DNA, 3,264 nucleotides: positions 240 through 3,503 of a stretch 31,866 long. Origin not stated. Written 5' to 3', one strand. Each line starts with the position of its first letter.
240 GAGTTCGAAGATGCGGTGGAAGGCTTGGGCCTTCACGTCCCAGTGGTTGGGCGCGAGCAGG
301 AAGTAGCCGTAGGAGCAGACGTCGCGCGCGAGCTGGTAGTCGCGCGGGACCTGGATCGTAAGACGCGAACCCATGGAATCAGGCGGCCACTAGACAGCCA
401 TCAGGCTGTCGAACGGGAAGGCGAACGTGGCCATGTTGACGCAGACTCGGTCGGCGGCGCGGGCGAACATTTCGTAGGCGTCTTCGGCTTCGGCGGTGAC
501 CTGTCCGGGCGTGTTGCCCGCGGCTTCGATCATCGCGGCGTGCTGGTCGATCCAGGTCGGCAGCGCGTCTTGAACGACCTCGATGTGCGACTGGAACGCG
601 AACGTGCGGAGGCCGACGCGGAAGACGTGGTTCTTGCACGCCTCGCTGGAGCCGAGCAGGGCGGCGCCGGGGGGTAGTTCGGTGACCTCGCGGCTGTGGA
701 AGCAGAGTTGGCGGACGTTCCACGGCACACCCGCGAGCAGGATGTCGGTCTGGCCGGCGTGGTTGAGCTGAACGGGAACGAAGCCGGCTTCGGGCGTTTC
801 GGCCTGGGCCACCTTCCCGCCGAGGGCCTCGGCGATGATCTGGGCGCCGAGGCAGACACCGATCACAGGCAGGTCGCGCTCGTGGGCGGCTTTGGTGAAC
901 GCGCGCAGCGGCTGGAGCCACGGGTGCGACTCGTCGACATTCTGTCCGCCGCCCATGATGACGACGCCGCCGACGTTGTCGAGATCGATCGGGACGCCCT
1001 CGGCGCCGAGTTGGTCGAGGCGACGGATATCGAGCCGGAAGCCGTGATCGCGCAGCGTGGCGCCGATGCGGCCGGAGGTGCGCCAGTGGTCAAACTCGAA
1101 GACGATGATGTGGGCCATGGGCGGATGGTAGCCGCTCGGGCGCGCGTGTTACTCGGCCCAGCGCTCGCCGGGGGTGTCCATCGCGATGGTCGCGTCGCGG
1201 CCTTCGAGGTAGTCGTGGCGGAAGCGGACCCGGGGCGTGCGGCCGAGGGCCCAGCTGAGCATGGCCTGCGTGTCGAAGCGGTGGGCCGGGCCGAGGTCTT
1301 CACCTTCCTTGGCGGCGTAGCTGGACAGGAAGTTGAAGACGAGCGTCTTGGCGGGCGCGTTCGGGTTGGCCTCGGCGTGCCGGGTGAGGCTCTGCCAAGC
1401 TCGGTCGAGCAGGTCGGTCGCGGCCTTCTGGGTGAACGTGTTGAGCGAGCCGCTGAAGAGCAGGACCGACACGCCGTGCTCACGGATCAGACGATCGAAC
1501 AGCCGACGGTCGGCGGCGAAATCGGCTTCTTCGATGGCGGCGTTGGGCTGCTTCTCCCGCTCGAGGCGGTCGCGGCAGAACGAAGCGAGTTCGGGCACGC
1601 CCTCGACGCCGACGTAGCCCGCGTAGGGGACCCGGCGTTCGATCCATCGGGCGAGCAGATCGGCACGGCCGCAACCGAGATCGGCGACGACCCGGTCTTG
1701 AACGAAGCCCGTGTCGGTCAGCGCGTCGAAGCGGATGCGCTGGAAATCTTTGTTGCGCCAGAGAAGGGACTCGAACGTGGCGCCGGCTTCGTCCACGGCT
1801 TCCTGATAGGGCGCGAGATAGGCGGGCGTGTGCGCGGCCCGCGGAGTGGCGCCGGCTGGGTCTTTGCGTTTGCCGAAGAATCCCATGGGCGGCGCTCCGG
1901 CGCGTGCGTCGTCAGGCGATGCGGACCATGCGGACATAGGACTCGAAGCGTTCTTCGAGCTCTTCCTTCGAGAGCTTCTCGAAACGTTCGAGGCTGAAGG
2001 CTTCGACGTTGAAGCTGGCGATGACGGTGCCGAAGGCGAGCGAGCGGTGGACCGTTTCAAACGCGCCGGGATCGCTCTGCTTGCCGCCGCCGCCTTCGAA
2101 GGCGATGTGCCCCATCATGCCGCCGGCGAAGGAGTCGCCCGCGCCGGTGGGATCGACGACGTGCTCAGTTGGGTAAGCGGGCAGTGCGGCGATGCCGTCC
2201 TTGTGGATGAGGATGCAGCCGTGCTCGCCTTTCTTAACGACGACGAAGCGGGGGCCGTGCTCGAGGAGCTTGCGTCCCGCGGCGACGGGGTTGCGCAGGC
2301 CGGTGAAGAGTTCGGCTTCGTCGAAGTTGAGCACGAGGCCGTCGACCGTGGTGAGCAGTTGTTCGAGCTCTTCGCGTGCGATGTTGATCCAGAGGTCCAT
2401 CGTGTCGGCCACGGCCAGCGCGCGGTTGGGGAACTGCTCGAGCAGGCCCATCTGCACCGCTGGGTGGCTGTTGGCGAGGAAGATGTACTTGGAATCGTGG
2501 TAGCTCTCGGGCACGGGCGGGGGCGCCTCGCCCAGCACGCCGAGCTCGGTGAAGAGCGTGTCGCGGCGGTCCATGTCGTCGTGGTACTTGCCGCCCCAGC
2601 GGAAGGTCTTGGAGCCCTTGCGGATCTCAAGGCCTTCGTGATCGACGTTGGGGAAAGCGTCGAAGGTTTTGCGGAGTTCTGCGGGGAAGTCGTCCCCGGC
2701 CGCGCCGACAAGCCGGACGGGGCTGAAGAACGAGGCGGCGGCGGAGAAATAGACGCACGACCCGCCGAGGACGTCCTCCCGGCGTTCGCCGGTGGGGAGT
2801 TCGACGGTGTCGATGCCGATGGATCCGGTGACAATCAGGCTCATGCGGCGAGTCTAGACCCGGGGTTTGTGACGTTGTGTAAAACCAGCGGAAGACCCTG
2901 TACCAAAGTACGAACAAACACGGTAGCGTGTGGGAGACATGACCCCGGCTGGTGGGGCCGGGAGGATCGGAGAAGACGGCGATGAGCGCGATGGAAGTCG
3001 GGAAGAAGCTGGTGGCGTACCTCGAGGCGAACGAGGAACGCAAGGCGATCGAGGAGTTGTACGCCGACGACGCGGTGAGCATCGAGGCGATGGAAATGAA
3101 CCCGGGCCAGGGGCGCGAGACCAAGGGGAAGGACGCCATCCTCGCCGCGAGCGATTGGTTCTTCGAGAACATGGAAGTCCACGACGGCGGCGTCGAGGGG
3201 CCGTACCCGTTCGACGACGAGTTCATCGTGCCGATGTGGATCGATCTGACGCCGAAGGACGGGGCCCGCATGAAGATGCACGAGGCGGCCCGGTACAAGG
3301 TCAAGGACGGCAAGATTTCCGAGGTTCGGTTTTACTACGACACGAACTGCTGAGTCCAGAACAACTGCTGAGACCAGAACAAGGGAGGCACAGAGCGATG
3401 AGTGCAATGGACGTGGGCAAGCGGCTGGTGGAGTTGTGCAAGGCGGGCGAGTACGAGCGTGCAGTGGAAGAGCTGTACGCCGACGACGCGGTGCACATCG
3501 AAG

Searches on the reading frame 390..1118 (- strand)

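Call 41: search_protein_families(library=pfam, proteins=[window:390-1118:-], max_evalue=0.00001)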
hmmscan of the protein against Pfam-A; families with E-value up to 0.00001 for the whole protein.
window:390-1118:- (242 aa): 1 family
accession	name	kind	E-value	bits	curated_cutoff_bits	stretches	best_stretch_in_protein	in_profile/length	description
PF00117.34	GATase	-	8.5e-16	58.6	22.8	1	21-183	16-175/190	Glutamine amidotransferase class-I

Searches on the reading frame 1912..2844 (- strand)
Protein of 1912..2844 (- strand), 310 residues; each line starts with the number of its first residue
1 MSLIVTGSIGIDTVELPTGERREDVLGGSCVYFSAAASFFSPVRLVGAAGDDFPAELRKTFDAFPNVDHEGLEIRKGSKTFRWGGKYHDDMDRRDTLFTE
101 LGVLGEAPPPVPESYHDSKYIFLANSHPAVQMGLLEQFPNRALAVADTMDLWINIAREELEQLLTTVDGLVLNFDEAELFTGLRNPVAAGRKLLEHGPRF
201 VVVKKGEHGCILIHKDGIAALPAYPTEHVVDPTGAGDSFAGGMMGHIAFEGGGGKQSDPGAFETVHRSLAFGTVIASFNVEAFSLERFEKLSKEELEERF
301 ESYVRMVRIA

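Call 41: search_protein_families(library=pfam, proteins=[window:1912-2844:-], max_evalue=0.00001)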
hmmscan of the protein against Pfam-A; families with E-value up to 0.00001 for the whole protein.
window:1912-2844:- (310 aa): 1 family
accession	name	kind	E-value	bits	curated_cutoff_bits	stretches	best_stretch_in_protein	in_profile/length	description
PF00294.29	PfkB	-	4.1e-22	79.3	25.8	1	151-283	169-293/302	pfkB family carbohydrate kinase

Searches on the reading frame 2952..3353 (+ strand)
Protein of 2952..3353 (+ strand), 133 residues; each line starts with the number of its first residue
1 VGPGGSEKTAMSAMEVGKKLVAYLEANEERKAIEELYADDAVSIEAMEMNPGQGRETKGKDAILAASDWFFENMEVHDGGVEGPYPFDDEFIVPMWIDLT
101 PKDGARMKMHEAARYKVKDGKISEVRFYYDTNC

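Call 41: search_protein_families(library=pfam, proteins=[window:2952-3353:+], max_evalue=0.00001)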
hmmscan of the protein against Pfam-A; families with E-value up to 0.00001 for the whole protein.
window:2952-3353:+ (133 aa): 2 families
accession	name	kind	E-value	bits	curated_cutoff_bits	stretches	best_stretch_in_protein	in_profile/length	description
PF20409.4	SnoaL_5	-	1.3e-11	45.4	24.1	1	30-129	20-118/118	SnoaL-like domain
PF12680.13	SnoaL_2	-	3.4e-08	34.4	27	1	30-124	13-101/102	SnoaL-like domain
